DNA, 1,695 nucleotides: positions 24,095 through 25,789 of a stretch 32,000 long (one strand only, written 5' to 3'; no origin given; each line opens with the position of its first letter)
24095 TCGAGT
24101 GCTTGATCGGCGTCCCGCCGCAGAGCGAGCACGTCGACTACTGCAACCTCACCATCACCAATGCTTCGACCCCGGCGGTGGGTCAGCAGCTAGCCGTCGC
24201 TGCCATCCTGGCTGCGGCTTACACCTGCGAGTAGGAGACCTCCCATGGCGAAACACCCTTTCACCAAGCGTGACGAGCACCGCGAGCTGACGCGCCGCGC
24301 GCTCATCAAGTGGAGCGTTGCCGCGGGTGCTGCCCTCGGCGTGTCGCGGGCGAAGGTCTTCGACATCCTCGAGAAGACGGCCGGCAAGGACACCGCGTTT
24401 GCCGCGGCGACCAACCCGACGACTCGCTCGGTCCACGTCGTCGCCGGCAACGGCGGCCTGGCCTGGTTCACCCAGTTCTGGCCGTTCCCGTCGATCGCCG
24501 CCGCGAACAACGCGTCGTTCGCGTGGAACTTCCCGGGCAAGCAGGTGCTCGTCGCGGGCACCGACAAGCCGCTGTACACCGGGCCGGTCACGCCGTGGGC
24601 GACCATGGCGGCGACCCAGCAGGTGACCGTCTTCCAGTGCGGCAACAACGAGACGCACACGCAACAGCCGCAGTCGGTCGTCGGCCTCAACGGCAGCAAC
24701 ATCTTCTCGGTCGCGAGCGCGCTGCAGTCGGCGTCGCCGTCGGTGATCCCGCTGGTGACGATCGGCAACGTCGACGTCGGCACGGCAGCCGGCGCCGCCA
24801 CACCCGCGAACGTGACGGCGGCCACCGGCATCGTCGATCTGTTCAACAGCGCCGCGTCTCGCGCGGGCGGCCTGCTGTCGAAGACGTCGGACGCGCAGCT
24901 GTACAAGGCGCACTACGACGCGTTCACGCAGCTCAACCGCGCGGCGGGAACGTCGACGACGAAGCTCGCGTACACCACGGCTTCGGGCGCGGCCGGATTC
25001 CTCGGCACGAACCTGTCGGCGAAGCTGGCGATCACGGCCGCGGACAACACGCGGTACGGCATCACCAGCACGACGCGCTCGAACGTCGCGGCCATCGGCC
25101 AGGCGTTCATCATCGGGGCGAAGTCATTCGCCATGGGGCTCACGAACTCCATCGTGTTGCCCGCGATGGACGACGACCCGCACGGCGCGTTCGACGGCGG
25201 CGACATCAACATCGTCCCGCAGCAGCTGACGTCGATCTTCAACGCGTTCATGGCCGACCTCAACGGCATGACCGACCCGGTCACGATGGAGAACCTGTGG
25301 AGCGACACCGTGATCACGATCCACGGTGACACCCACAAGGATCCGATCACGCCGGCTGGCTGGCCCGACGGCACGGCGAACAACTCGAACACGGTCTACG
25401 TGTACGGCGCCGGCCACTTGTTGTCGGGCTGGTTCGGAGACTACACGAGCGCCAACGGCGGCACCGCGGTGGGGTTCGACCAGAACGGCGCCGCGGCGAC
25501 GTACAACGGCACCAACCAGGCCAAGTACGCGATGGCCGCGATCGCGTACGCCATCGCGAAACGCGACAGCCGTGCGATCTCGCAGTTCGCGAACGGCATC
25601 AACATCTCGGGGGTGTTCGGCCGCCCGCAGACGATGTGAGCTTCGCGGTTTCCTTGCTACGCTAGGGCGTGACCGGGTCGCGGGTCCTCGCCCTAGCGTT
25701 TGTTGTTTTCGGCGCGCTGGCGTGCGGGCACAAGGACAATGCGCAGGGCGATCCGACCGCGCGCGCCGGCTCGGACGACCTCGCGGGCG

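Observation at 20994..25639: Four-gene exported module: two CxxCH lipoproteins, a Cys-rich lipoprotein and a Tat-exported partner (split Planctomycete-type DUF system)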

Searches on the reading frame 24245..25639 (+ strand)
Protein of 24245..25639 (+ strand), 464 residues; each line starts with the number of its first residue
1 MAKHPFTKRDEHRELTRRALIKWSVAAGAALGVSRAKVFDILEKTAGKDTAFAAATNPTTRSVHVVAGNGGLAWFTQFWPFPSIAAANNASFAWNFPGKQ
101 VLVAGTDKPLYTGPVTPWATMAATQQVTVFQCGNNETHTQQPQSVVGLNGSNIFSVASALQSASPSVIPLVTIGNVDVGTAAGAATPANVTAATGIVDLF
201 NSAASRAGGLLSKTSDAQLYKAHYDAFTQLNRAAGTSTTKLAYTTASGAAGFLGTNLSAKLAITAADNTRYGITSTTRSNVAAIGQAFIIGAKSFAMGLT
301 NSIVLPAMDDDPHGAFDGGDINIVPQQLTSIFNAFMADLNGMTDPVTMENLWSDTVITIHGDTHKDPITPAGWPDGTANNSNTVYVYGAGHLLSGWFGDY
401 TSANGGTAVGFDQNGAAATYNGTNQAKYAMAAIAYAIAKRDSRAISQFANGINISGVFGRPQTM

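Call 3: search_protein_families(library=pfam, proteins=[window:24245-25639:+], max_evalue=1)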
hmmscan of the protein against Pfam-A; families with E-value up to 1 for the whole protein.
window:24245-25639:+ (464 aa): 1 family
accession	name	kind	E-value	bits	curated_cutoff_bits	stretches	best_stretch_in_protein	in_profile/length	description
PF10518.14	TAT_signal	-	0.023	15.1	22.7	1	15-33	2-20/21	TAT (twin-arginine translocation) pathway signal sequence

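Call 4: search_protein_families(library=ncbifam, proteins=[window:24245-25639:+], max_evalue=1)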
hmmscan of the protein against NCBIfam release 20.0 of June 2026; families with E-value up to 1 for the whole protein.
window:24245-25639:+ (464 aa): 0 families

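Call 8: find_homologous_proteins(query=window:24245-25639:+)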
Query window:24245-25639:+ (464 aa): 820 proteins with E <= 0.001 among 8000 candidates; the best 120 are listed.
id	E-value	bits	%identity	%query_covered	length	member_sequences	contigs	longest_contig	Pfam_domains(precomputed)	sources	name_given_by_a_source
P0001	0.0e+0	1021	100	100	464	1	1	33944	-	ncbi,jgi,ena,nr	ncbi:MAG TPA: hypothetical protein VMJ10_09940 [Kofleriaceae bacterium]|nr:hypothetical protein [Kof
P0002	4.3e-233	792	80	100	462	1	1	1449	-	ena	-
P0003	6.2e-223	759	76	100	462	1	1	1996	-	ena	-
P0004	1.3e-221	754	77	100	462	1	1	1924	-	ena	-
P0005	3.0e-217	740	74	100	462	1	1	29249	-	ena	-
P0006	4.2e-212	723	72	100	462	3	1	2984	-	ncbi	-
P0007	2.1e-211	721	72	100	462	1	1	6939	-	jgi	jgi:hypothetical protein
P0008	2.9e-211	720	72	100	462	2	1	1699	-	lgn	-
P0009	4.6e-209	713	72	100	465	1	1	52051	-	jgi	jgi:hypothetical protein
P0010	4.3e-208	710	71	100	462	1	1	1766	-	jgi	jgi:hypothetical protein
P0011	7.5e-208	709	70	100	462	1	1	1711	-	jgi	-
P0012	9.3e-208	709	71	100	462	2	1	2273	-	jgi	jgi:hypothetical protein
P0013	8.0e-207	706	70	100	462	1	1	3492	-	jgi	jgi:hypothetical protein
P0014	2.3e-206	704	70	100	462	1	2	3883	-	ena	-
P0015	1.1e-205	702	70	100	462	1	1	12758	-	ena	-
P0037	4.3e-196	670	68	100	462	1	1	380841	-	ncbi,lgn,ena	-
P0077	1.6e-187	642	68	100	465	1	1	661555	-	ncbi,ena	-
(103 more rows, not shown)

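Call 12: find_encoding_contigs(protein=P0037, flank=10000, max_places=2)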
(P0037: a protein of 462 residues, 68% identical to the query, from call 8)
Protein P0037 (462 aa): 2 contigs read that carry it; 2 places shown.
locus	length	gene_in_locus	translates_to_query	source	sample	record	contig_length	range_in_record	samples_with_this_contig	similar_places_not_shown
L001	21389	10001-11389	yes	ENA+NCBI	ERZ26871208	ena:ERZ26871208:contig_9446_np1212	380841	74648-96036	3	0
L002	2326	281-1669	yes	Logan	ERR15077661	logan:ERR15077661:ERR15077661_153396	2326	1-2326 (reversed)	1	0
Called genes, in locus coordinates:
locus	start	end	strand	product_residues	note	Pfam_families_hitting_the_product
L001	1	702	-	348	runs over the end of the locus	PF06580:His_kinase, PF02518:HATPase_c (weak)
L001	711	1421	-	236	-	-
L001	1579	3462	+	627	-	PF00654:Voltage_CLC, PF00571:CBS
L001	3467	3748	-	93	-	-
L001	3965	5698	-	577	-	PF02776:TPP_enzyme_N, PF00205:TPP_enzyme_M, PF02775:TPP_enzyme_C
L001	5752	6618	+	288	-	PF04116:FA_hydroxylase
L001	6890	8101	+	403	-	PF00034:Cytochrom_C (faint)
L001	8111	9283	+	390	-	PF07583:PSCyt2 (weak)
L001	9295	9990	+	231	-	-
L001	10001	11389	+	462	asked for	-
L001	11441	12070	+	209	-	PF13489:Methyltransf_23, PF01209:Ubie_methyltran, PF05175:MTS (weak), PF01135:PCMT, PF13847:Methyltransf_31, PF08241:Methyltransf_11, PF08242:Methyltransf_12, PF13649:Methyltransf_25, +1 more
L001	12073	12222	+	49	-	-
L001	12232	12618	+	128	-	-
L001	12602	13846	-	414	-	PF00083:Sugar_tr, PF07690:MFS_1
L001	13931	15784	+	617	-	PF01326:PPDK_N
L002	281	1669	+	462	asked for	-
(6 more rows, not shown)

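Call 13: find_encoding_contigs(protein=P0077, flank=10000, max_places=2)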
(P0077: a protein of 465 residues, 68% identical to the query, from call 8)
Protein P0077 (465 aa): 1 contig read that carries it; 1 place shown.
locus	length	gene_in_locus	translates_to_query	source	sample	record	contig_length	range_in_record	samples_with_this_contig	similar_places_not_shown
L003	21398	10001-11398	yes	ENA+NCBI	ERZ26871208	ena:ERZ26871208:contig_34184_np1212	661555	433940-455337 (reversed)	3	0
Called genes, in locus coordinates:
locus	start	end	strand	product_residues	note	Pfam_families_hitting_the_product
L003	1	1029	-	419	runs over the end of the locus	-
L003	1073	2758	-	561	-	PF13435:Cytochrome_C554 (faint), PF14522:Cytochrome_C7 (faint), PF09699:Paired_CXXCH_1 (weak)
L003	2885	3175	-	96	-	-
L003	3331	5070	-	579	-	PF02776:TPP_enzyme_N, PF00205:TPP_enzyme_M, PF02775:TPP_enzyme_C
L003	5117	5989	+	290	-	PF04116:FA_hydroxylase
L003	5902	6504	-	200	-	-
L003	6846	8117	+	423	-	-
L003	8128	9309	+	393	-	PF07583:PSCyt2 (weak)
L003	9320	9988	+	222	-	-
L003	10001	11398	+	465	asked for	-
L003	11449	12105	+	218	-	PF00891:Methyltransf_2 (weak), PF01135:PCMT, PF01209:Ubie_methyltran, PF13489:Methyltransf_23, PF13847:Methyltransf_31, PF08241:Methyltransf_11, PF08242:Methyltransf_12, PF13649:Methyltransf_25, +3 more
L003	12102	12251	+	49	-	-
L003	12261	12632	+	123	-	-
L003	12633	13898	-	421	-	PF07690:MFS_1, PF00083:Sugar_tr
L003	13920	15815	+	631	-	PF01326:PPDK_N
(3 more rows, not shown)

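Call 15: search_solved_structures(query=window:24245-25639:+, max_evalue=10)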
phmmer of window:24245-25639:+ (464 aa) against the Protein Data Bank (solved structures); distinct sequences matched with E-value up to 10: 4.
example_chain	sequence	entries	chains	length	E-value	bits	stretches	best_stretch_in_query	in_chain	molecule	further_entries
3itq_A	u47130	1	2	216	0.6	12.2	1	177-238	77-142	Prolyl 4-hydroxylase, alpha subunit domain protein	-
5hv0_A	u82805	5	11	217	0.6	12.2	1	177-238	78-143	Prolyl 4-Hydroxylase | 2OG-Fe(II) oxygenase | Procollagen-Proline Dioxygenase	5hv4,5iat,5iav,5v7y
5iax_A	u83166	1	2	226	0.64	12.1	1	177-238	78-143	Procollagen-Proline Dioxygenase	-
5je8_A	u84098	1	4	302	0.67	12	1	112-180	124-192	3-hydroxyisobutyrate dehydrogenase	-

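Call 19: find_encoding_contigs(protein=P0001, flank=10000, max_places=2)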
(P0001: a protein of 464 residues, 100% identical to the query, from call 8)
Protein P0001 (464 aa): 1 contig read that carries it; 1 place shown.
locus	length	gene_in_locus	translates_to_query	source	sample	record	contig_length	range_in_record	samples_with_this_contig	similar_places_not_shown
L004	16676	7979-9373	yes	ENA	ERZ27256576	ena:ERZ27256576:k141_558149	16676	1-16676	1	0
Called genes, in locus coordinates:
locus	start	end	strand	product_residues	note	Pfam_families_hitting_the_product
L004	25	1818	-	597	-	PF19291:TREH_N, PF00723:Glyco_hydro_15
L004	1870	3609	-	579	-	PF02776:TPP_enzyme_N, PF00205:TPP_enzyme_M, PF02775:TPP_enzyme_C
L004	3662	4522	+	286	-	PF04116:FA_hydroxylase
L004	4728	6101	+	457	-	-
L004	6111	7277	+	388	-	-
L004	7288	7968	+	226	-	-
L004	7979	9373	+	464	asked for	-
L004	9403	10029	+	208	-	PF01135:PCMT, PF01209:Ubie_methyltran, PF13489:Methyltransf_23, PF13847:Methyltransf_31, PF08241:Methyltransf_11, PF08242:Methyltransf_12, PF13649:Methyltransf_25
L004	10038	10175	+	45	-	-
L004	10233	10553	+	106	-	-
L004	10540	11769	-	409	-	PF00083:Sugar_tr, PF07690:MFS_1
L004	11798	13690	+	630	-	PF01326:PPDK_N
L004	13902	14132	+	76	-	-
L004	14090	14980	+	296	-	-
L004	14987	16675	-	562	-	?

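Call 20: search_protein_representatives(protein=window:24245-25639:+)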
Query: 464 residues. Proteins with E-value up to 0.001 (for the whole library): 311; up to 1e-10: 222; up to 1e-30: 105. The best 150 are listed.
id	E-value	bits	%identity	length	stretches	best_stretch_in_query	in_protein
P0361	5.5e-160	549.5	60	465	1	1-462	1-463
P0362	3.5e-123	428.2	50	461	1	1-463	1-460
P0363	6.1e-122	424.1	51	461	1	8-457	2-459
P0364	3.4e-121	421.7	50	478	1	1-457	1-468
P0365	7.4e-114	397.5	49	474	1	7-456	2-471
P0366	1.7e-113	396.3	46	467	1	8-462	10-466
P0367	9.3e-106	370.8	45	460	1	7-458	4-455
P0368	3.0e-101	355.9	42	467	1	5-457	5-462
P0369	6.3e-99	348.3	42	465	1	1-455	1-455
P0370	6.5e-99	348.2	46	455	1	1-457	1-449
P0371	6.0e-96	338.4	45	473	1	1-449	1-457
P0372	2.2e-95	336.6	44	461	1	9-457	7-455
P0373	1.8e-94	333.6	44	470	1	1-456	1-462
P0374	1.7e-92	327.1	41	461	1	14-457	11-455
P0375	2.6e-91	323.2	43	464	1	1-452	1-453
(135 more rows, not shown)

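Call 23: search_protein_families(library=pfam, alignment_id=A1, max_evalue=0.1)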
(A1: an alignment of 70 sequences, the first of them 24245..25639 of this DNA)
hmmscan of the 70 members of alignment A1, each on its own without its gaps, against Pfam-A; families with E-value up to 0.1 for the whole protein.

A. member 1, window:24245-25639:+ (464 aa): 1 family
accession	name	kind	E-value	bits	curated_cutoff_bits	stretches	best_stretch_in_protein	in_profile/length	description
PF10518.14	TAT_signal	-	0.023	15.1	22.7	1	15-33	2-20/21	TAT (twin-arginine translocation) pathway signal sequence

B. families by the number of members that match (of 70 scanned): 3 families
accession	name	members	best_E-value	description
PF10518.14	TAT_signal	24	5.8e-05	TAT (twin-arginine translocation) pathway signal sequence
PF09066.15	B2-adapt-app_C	1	0.0028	Beta2-adaptin appendage, C-terminal sub-domain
PF08265.16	YL1_C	1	0.079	YL1 nuclear protein C-terminal domain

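Call 26: predict_structure(alignment_id=A1)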
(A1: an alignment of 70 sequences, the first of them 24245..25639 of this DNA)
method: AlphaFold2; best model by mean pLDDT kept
length: 464 residues; sequences in the alignment: 70
mean_pLDDT: 89.9   pTM: 0.85
mean pLDDT of the five models: 89.9, 87.7, 87.2, 86.1, 85.7
residues with pLDDT >= 90: 324; 70-90: 99; 50-70: 33; < 50: 8
segments of 3 or more residues with pLDDT < 50: 48-54
pLDDT, mean of each block of 10 residues (from residue 1): 62 62 75 76 56 64 97 98 98 97 98 98 97 96 92 97 91 96 96 94 76 87 86 80 81 84 98 98 98 96 97 97 98 98 92 97 96 97 98 97 94 96 97 96 93 84 57
secondary structure, 60 per line:
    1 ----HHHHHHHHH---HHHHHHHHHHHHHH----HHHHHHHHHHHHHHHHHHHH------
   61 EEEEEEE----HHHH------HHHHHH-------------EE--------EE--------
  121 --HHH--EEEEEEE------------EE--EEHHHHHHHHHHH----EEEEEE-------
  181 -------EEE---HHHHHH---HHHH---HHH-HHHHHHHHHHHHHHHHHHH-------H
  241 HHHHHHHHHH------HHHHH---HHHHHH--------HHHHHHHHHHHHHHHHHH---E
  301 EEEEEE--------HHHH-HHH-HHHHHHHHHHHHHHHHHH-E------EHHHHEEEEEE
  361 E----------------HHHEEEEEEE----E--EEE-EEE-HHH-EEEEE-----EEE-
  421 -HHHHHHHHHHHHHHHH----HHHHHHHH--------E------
elements in order: H5-13 H17-30 H35-54 E61-67 H72-75 H82-87 E128-134 H153-163 E168-173 E188-190 H194-199 H203-206 H214-232 H240-250 H257-261 H265-270 H279-296 E300-306 H315-318 H324-341 H351-354 E355-361 E381-387 E395-397 E399-401 E407-411 E417-419 H422-437 H442-449

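Call 29: fold_search(model_id=the predicted structure, library=pdb)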
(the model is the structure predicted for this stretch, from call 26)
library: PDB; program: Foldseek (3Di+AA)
matches with E <= 10: 244; with E <= 0.001: 0
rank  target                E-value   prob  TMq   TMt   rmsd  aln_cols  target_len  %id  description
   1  2w5q                  1.8e-02  0.33  0.25  0.26  15.4       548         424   11  Structure-based mechanism of lipoteichoic acid synthesis by Staphylococcus aureus LtaS. (released 2009-02-03)
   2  2w5r                  2.9e-02  0.25  0.23  0.25  15.6       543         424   10  Structure-based mechanism of lipoteichoic acid synthesis by Staphylococcus aureus LtaS. (released 2009-02-03)
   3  1p49                  5.5e-02  0.38  0.20  0.17  22.5       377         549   11  Structure of Human Placental Estrone/DHEA Sulfatase (released 2003-08-12)
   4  6hr5                  7.5e-02  0.87  0.17  0.21   3.9       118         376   15  Structure of the S1_25 family sulfatase module of the rhamnosidase FA22250 from Formosa agariphila (released 2019-06-26)
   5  8eg3                  8.4e-02  0.30  0.24  0.20  23.9       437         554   10  Structure of human placental steroid (estrone/DHEA) sulfatase at 2.0 angstrom resolution (released 2022-12-07)
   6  4uop_A                8.4e-02  0.23  0.25  0.28  12.6       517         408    8  Crystal structure of the lipoteichoic acid synthase LtaP from Listeria monocytogenes (released 2014-08-27)
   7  4uor_C                1.1e-01  0.25  0.27  0.30  13.1       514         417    8  Structure of lipoteichoic acid synthase LtaS from Listeria monocytogenes in complex with glycerol phosphate (released 2014-08-27)
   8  6vat_C                1.3e-01  0.57  0.26  0.33   9.7       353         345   10  Structure of the periplasmic domain of YejM from Salmonella typhimurium (released 2020-08-26)
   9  9hh4_C                1.3e-01  0.28  0.24  0.24  16.8       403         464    9  Crystal structure of the family S1_19 carrageenan sulfatase ZgCgsA from Zobellia galactanivorans in complex with hybri (released 2025-06-04)
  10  4uop_B                1.3e-01  0.21  0.26  0.29  12.5       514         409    8  Crystal structure of the lipoteichoic acid synthase LtaP from Listeria monocytogenes (released 2014-08-27)
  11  4uor_A                1.4e-01  0.35  0.26  0.28  11.1       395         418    9  Structure of lipoteichoic acid synthase LtaS from Listeria monocytogenes in complex with glycerol phosphate (released 2014-08-27)
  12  2w8d_A                1.5e-01  0.21  0.27  0.29  12.9       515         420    9  Distinct and essential morphogenic functions for wall- and lipo- teichoic acids in Bacillus subtilis (released 2009-03-03)
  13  7g2z_A                1.6e-01  0.66  0.14  0.09  10.6       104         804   12  Crystal Structure of rat Autotaxin in complex with 3-cyclopropyl-5-[3-ethyl-2-fluoro-6-[(4-methyl-5-oxo-1H-1,2,4-triaz (released 2024-12-18)
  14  7g6l_A                1.7e-01  0.63  0.14  0.09  10.7       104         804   12  Crystal Structure of rat Autotaxin in complex with 2-[6-[4-(cyclopentanecarbonyl)piperazin-1-yl]-4-oxoquinazolin-3-yl] (released 2024-12-18)
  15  7g4l_A                1.8e-01  0.63  0.14  0.09  10.8       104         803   12  Crystal Structure of rat Autotaxin in complex with N-[2-amino-4-[3-[4-(trifluoromethyl)phenyl]propanoyl]phenyl]acetami (released 2024-12-18)
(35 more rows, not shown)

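Call 36: find_related_loci(query=A3, collection=genome_contigs, flank=8000)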
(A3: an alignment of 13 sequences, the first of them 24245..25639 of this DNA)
Query A3 (464 aa) in genome_contigs; peptide patterns used: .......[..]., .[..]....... (x = any residue, [..] = any of these).
176 stretches matched a pattern; 159 encode a relative of the query (tblastn E <= 1e-3); the best 80 are kept; 80 distinct loci.
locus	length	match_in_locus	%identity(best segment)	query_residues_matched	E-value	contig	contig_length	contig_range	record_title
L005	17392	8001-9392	84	1-464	0e+0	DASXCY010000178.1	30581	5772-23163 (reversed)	MAG TPA_asm: Kofleriaceae bacterium isolate SMAG_U5072 k141_5075198, whole genome shotgun sequence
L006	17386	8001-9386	70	1-464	0e+0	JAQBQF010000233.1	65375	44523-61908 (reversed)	MAG: Myxococcales bacterium isolate RYN_366 scaffold_2673427, whole genome shotgun sequence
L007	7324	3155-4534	71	1-464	0e+0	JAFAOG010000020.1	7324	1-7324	MAG: Deltaproteobacteria bacterium isolate CP_BM_ER_6 BM_ER_k147_8343065, whole genome shotgun sequence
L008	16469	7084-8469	67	1-464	0e+0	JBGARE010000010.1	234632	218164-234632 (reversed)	MAG: Kofleriaceae bacterium isolate MAG_AAO_AS.67 AAOAS-67_NODE_10_length_234632_cov_7.069191, whole genome shotgun sequ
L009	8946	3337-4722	67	1-464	0e+0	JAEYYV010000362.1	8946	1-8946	MAG: Proteobacteria bacterium isolate OH_CBlB_67 k127_145106, whole genome shotgun sequence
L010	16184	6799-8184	68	1-464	0e+0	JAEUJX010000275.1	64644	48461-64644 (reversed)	MAG: Myxococcales bacterium isolate new MAG-80 k141_359923, whole genome shotgun sequence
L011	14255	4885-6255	68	1-460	0e+0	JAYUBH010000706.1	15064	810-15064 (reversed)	MAG: Deltaproteobacteria bacterium isolate GFS_6721 GFS_6721_705, whole genome shotgun sequence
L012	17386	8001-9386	65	1-464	0e+0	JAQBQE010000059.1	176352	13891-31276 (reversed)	MAG: Myxococcales bacterium isolate RYN_365 scaffold_98627, whole genome shotgun sequence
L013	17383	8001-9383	66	1-464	0e+0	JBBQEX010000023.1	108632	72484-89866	MAG: Haliangiales bacterium isolate Co_metawrap_1071 Cmw_1071_k141_27005478_length_108632_cov_10.9961, whole genome shot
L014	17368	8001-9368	67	1-460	0e+0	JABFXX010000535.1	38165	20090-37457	MAG: Kofleriaceae bacterium isolate Bin8.14 NODE_303_length_38165_cov_6.080388, whole genome shotgun sequence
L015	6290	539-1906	68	1-458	0e+0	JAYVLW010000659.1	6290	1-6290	MAG: Myxococcales bacterium isolate GL56_Down_metabat_34 GL56_Down_metabat_34_658, whole genome shotgun sequence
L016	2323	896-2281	66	1-464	0e+0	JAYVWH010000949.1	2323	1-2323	MAG: Kofleriaceae bacterium isolate GL82_DN_concoct_89_sub GL82_DN_concoct_89_sub_948, whole genome shotgun sequence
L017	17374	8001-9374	66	1-460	0e+0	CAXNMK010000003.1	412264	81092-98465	MAG: Kofleriaceae bacterium isolate ME-04may21-LR-214 genome assembly, contig: ME-04may21-LR-C137, whole genome shotgun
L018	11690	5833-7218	65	1-464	0e+0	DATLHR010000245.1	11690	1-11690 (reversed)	MAG TPA_asm: Kofleriaceae bacterium isolate SMAG_U13645 k141_2984348, whole genome shotgun sequence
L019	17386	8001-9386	66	1-464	0e+0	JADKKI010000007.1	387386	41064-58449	MAG: Myxococcales bacterium isolate Vibo_18-Q3-R45-57_MAXAC.190 tig00002867-10-3917190, whole genome shotgun sequence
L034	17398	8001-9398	60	1-464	4e-180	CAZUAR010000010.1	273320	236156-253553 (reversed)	MAG TPA_asm: uncultured Kofleriaceae bacterium isolate binchicken_co242_106 genome assembly, contig: NODE_124_length_273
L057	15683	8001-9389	55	3-464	6e-158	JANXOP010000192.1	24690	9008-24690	MAG: Kofleriaceae bacterium isolate GL140_1_concoct_276 GL140_1_k141_1992181, whole genome shotgun sequence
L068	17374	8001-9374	51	1-457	3e-140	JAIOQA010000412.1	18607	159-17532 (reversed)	MAG: Deltaproteobacteria bacterium isolate LakeFargette_0920_ALND_MAG_72_12 LacPavin_0920_ALND_scaffold_572347, whole ge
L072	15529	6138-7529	48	1-464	3e-132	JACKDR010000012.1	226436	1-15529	MAG: Kofleriaceae bacterium isolate HK-STAS-MYXO-12 HK-STAS-MYXO-12_12, whole genome shotgun sequence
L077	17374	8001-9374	50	1-457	7e-127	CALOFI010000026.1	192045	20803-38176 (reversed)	MAG: uncultured Myxococcales bacterium isolate LOGT_bin.0017 genome assembly, contig: contig_44720, whole genome shotgun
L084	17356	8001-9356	48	7-458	2e-121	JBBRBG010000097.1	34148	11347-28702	MAG: Haliangiales bacterium isolate Co_metawrap_2332 Cmw_2332_k141_21549900_length_34148_cov_11.9987, whole genome shotg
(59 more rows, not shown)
